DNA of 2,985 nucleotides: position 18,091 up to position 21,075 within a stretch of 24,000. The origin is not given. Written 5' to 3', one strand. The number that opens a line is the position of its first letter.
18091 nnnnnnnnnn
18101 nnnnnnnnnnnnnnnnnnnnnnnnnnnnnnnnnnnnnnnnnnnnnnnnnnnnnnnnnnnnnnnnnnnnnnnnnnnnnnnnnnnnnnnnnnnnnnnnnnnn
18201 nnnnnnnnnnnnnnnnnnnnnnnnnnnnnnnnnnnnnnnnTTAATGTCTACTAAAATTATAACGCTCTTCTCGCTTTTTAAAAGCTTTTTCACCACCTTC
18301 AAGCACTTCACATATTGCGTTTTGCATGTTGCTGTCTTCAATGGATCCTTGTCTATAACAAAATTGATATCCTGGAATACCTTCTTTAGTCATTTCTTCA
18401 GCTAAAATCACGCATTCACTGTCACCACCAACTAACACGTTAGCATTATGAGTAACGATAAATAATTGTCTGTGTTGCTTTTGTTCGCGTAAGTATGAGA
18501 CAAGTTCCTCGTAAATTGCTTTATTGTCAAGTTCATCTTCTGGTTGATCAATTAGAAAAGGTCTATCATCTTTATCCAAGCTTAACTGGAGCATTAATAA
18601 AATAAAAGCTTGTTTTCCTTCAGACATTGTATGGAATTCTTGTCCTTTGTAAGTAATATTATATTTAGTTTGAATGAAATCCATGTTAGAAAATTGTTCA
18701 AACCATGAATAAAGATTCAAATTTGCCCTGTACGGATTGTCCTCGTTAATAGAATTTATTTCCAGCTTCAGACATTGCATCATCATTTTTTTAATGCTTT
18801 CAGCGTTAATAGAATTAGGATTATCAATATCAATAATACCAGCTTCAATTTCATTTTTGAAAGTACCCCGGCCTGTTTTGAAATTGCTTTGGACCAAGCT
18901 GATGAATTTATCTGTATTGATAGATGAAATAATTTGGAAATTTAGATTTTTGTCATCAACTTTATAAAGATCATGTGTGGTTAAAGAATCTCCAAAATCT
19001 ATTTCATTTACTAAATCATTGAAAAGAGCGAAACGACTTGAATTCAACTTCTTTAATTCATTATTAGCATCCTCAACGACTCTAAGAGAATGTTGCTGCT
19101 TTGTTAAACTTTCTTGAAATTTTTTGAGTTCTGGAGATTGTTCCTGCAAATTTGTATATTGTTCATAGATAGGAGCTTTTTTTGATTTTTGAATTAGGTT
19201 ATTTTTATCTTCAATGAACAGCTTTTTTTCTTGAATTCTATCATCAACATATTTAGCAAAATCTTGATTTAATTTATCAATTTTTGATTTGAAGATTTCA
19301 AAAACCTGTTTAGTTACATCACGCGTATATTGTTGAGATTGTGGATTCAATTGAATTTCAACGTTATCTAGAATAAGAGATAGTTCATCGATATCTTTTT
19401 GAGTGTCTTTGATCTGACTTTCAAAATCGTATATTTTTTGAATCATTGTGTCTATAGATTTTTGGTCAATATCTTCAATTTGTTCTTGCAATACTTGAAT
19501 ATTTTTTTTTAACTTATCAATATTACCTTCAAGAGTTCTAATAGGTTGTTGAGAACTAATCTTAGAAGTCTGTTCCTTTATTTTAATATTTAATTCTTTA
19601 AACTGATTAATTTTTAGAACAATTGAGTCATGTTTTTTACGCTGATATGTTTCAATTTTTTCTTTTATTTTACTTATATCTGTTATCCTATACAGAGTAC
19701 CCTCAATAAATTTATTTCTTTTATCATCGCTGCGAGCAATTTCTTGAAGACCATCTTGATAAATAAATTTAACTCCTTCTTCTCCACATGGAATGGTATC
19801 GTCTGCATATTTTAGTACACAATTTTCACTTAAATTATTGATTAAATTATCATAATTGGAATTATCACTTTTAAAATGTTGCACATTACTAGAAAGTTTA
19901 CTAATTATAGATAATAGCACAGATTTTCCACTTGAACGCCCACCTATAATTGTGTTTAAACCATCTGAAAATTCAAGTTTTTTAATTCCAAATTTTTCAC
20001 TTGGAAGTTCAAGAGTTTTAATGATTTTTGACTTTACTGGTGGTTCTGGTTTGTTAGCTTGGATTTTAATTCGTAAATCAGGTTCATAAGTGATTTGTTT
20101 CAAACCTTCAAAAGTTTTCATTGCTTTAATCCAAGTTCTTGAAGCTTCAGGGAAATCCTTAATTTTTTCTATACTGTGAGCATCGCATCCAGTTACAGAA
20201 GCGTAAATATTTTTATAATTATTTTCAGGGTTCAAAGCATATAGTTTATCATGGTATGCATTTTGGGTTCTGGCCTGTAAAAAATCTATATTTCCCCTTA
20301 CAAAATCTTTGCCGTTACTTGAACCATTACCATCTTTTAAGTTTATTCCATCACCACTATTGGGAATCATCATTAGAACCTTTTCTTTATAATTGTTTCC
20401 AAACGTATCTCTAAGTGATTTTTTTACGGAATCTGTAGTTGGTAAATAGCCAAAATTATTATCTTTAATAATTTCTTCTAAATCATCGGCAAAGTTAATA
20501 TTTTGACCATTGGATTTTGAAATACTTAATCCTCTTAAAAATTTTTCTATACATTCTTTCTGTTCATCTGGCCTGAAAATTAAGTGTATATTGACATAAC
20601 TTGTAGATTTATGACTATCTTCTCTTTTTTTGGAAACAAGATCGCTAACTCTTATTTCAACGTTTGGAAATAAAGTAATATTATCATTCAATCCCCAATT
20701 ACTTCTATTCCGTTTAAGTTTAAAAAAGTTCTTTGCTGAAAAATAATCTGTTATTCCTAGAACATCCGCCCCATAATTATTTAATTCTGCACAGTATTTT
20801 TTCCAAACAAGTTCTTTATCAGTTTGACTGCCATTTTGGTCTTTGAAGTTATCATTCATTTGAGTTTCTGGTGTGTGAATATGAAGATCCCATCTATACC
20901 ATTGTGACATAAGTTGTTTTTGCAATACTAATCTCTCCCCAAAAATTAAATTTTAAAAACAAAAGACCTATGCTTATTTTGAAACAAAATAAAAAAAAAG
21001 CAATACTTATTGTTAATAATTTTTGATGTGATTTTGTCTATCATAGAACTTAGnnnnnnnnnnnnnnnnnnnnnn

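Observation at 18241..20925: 894-aa PHP phosphoesterase :: SMC/Rad50-like ABC ATPase fusion as a single-gene defence candidate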

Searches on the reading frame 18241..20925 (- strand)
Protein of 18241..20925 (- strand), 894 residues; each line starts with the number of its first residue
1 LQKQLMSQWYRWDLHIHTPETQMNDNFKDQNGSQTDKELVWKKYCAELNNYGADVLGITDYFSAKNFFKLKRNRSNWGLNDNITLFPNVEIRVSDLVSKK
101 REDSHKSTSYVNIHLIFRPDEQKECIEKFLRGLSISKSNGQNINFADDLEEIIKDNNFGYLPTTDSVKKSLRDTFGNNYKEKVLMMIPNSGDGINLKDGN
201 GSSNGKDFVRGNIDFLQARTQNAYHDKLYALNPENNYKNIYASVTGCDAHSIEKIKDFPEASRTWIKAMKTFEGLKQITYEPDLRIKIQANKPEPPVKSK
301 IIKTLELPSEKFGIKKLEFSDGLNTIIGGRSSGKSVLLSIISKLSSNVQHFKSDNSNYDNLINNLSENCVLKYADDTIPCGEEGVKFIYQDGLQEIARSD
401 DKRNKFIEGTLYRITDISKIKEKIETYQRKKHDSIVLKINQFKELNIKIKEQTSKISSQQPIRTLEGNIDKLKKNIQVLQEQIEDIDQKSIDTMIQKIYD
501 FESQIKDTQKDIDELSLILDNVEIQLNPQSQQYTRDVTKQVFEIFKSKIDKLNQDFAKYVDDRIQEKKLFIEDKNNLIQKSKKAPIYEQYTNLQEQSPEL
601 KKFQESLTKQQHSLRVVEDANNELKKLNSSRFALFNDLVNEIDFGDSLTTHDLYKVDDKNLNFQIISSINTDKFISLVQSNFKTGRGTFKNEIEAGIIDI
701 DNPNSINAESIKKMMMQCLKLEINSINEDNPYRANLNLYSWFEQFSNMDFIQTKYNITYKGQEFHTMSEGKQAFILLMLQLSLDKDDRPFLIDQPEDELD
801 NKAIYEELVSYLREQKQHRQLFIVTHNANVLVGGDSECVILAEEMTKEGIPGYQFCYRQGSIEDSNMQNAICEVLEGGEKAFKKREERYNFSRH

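Call 3: search_protein_families(library=pfam, proteins=[window:18241-20925:-], max_evalue=1)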
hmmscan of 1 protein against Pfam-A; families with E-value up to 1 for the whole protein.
window:18241-20925:- (894 aa): 2 families
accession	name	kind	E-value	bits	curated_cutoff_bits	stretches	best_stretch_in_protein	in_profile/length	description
PF02463.25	SMC_N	-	5.2e-07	29.7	40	1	316-838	19-209/220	RecF/RecN/SMC N terminal domain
PF13304.12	AAA_21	-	1.8e-06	28.7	27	1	602-831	140-303/304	AAA domain, putative AbiEii toxin, Type IV TA system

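Call 4: search_protein_families(library=padloc, proteins=[window:18241-20925:-], max_evalue=1)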
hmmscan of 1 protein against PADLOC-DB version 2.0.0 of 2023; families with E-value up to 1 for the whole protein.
window:18241-20925:- (894 aa): 9 families
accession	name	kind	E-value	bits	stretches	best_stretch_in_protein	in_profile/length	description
PDLC02208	Ppl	-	3.2e-26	89.7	2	738-888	751-891/894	-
PDLC04135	mad3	-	5.7e-08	30.7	1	316-831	17-327/374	mads_3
PDLC02980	AriA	-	6.8e-08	30.8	2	530-831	71-303/304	-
PDLC04680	PDC-M49A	-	3.9e-07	27.1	1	623-890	396-670/674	-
PDLC04678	PDC-M49A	-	0.00013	18.4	2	735-830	518-612/681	-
PDLC04570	PDC-M31A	-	0.00033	17.9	1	768-833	271-339/395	-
PDLC04894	PDC-S06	-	0.00064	16.4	1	752-828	489-571/740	-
PDLC00648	ZorA3|ZorA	-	0.41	7.3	1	464-611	290-492/692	MotA/ExbB/TolQ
PDLC00647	ZorA3|ZorA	-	0.9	5.9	0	465-613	297-446/780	MotA/ExbB/TolQ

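Call 5: search_protein_families(library=ncbifam, proteins=[window:18241-20925:-], max_evalue=1)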
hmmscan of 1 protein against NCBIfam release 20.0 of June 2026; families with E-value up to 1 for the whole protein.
window:18241-20925:- (894 aa): 6 families
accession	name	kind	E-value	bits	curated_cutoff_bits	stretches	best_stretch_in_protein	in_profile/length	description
NF045780.1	TrlF_fam_ATP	equivalog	1.1e-147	494.3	350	1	7-890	3-944/944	TrlF family AAA-like ATPase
NF045781.1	Spaf1101_AAA_ATP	equivalog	1.1e-40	139.9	475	2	556-890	493-833/836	Spaf_1101 family AAA-like ATPase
NF042955.1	Ppl_antiphage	equivalog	2e-30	105.5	1000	2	737-888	740-881/882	anti-phage protein Ppl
NF040873.1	AztA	equivalog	0.21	11.1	220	0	761-834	114-185/191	zinc ABC transporter ATP-binding protein AztA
NF033930.1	pneumo_PspA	exception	0.24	10.1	850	1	424-610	172-349/659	pneumococcal surface protein A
NF006693.0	PRK09242.1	equivalog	0.42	9.7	328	1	468-554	43-129/258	SDR family oxidoreductase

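Call 11: find_homologous_proteins(query=window:18241-20925:-, max_evalue=0.00001)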
Query window:18241-20925:- (894 aa): 1768 proteins with E <= 0.00001 among 8000 candidates; the best 120 are listed.
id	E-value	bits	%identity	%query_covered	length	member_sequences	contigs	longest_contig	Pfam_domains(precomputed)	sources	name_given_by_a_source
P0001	0.0e+0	1982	100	99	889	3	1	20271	PF02463.26,PF13304.13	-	-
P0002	0.0e+0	1084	55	99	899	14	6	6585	PF13304.13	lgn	-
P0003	0.0e+0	1073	55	99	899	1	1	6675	PF02463.26,PF13304.13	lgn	-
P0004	0.0e+0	1053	53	99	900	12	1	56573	-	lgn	-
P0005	0.0e+0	1048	54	99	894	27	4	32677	PF02463.26,PF13304.13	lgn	-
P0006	0.0e+0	1030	53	99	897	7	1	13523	-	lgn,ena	-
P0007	4.6e-297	1006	54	99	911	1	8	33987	PF13304.13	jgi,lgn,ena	-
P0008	5.4e-257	873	48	99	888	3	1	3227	PF02463.26,PF13304.13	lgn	-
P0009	9.9e-256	869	48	99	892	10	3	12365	PF02463.26,PF13304.13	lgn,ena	-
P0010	4.2e-248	844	47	99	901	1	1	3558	PF02463.26,PF13304.13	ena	-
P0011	4.6e-233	794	45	99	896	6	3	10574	-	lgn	-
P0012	1.2e-229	783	45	99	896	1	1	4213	-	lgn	-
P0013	3.3e-225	768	44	99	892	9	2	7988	PF02463.26,PF13304.13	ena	-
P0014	1.1e-224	766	45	99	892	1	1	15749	PF02463.26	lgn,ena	-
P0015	1.6e-223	763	44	99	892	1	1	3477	PF02463.26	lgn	-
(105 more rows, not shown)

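Call 13: find_encoding_contigs(protein=P0004, flank=8000, max_places=3)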
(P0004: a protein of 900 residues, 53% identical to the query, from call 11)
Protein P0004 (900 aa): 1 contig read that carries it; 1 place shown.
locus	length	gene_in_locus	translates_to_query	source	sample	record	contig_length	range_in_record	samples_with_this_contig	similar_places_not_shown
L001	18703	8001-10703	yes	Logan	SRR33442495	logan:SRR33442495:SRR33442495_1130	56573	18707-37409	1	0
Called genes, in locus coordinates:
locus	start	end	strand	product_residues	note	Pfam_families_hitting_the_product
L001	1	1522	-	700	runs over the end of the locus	-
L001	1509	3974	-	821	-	PF12846:AAA_10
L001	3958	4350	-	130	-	PF12648:TcpE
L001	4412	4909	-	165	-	PF07275:ArdA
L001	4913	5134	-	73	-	-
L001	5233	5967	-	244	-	PF01555:N6_N4_Mtase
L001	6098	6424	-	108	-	-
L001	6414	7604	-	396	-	PF01381:HTH_3, PF12844:HTH_19 (weak), PF13560:HTH_31 (weak), PF18106:Rol_Rep_N, PF02486:Rep_trans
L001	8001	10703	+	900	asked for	-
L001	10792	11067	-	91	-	-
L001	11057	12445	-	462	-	PF01580:FtsK_SpoIIIE (weak), PF01935:DUF87 (weak)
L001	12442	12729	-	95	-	-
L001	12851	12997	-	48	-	-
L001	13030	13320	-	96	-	-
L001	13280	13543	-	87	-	-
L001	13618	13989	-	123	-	PF06125:DUF961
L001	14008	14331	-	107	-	PF06125:DUF961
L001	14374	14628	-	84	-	PF04026:SpoVG (weak)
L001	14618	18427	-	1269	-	PF08341:TED, PF17210:SdrD_B (faint), PF11974:bMG3 (faint), PF17802:SpaA, PF13620:CarboxypepD_reg (weak), PF17802:SpaA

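Call 14: find_encoding_contigs(protein=P0005, flank=8000, max_places=3)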
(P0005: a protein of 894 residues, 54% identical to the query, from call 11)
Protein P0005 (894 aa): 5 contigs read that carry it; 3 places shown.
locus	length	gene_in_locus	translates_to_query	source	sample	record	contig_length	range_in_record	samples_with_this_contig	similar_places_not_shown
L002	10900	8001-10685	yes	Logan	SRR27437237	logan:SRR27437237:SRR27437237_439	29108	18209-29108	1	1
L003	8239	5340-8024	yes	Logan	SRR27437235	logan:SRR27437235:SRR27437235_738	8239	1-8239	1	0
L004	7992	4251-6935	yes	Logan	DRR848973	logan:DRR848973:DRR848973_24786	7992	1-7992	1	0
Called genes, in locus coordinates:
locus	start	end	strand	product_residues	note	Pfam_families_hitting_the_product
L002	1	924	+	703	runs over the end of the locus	PF03636:Glyco_hydro_65N, PF03632:Glyco_hydro_65m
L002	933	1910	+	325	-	PF01073:3Beta_HSD, PF01370:Epimerase, PF02719:Polysacc_synt_2 (faint), PF04321:RmlD_sub_bind, PF05368:NmrA, PF07993:NAD_binding_4 (faint), PF13460:NAD_binding_10, PF16363:GDP_Man_Dehyd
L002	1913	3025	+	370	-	PF01041:DegT_DnrJ_EryC1, PF00155:Aminotran_1_2, PF00266:Aminotran_5, PF01212:Beta_elim_lyase (weak)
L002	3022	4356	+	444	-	PF00202:Aminotran_3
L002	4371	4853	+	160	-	PF01467:CTP_transf_like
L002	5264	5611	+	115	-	PF05717:TnpB_IS66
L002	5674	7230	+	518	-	PF13007:LZ_Tnp_IS66, PF13005:zf-IS66 (weak), PF03050:DDE_Tnp_IS66, PF13817:DDE_Tnp_IS66_C (weak)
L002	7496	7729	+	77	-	-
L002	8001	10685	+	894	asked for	PF02463:SMC_N (weak), PF13304:AAA_21 (weak)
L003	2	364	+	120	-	?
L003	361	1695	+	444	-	PF00202:Aminotran_3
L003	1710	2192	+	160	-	PF01467:CTP_transf_like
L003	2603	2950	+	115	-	PF05717:TnpB_IS66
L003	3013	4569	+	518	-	PF13007:LZ_Tnp_IS66, PF13005:zf-IS66 (weak), PF03050:DDE_Tnp_IS66, PF13817:DDE_Tnp_IS66_C (weak)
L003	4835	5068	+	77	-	-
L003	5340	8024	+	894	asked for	PF02463:SMC_N (weak), PF13304:AAA_21 (weak)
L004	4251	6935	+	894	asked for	PF02463:SMC_N (weak), PF13304:AAA_21 (weak)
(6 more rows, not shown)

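Call 15: find_encoding_contigs(protein=P0007, flank=8000, max_places=3)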
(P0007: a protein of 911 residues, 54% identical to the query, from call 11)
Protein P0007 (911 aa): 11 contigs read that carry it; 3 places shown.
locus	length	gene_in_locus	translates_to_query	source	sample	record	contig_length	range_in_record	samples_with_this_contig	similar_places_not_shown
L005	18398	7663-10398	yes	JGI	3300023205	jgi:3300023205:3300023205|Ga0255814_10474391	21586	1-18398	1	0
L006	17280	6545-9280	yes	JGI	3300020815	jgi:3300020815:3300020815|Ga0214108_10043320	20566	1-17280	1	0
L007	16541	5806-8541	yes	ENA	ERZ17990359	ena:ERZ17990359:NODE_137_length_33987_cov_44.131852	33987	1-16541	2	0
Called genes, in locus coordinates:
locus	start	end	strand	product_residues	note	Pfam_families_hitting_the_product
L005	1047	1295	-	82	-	PF13340:DUF4096 (weak)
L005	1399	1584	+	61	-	-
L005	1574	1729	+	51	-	PF05717:TnpB_IS66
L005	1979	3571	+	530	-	PF13007:LZ_Tnp_IS66, PF13005:zf-IS66, PF03050:DDE_Tnp_IS66, PF13817:DDE_Tnp_IS66_C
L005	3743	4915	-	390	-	PF00872:Transposase_mut, PF03050:DDE_Tnp_IS66 (weak)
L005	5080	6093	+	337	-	PF01582:TIR (weak), PF13676:TIR_2 (faint)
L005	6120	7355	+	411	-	PF20308:TPR-S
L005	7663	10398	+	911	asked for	PF13304:AAA_21 (weak)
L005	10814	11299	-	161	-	-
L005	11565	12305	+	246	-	PF06338:ComK (weak)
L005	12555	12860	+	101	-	-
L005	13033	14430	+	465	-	PF02463:SMC_N, PF13175:AAA_15 (weak), PF13304:AAA_21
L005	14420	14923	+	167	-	-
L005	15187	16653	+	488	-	PF13240:Zn_Ribbon_1 (weak), PF13248:Zn_ribbon_3, PF22813:TcaA_2nd, PF22820:TcaA_3rd_4th (weak)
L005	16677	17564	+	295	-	PF13240:Zn_Ribbon_1, PF13248:Zn_ribbon_3 (weak), PF24460:DUF7575 (weak), PF20214:DUF6574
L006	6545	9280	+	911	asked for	PF13304:AAA_21 (weak)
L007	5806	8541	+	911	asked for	PF13304:AAA_21 (weak)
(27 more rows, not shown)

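Call 28: search_solved_structures(query=window:18241-20925:-, max_evalue=1, show_alignments=2)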
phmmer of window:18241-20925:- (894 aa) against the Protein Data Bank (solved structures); distinct sequences matched with E-value up to 1: 2.
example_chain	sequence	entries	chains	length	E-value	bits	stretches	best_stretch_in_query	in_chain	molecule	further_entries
1e69_A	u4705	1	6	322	0.018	16.4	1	760-835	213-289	CHROMOSOME SEGREGATION SMC PROTEIN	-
4bed_A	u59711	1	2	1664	0.69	11.2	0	183-242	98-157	HEMOCYANIN KLH1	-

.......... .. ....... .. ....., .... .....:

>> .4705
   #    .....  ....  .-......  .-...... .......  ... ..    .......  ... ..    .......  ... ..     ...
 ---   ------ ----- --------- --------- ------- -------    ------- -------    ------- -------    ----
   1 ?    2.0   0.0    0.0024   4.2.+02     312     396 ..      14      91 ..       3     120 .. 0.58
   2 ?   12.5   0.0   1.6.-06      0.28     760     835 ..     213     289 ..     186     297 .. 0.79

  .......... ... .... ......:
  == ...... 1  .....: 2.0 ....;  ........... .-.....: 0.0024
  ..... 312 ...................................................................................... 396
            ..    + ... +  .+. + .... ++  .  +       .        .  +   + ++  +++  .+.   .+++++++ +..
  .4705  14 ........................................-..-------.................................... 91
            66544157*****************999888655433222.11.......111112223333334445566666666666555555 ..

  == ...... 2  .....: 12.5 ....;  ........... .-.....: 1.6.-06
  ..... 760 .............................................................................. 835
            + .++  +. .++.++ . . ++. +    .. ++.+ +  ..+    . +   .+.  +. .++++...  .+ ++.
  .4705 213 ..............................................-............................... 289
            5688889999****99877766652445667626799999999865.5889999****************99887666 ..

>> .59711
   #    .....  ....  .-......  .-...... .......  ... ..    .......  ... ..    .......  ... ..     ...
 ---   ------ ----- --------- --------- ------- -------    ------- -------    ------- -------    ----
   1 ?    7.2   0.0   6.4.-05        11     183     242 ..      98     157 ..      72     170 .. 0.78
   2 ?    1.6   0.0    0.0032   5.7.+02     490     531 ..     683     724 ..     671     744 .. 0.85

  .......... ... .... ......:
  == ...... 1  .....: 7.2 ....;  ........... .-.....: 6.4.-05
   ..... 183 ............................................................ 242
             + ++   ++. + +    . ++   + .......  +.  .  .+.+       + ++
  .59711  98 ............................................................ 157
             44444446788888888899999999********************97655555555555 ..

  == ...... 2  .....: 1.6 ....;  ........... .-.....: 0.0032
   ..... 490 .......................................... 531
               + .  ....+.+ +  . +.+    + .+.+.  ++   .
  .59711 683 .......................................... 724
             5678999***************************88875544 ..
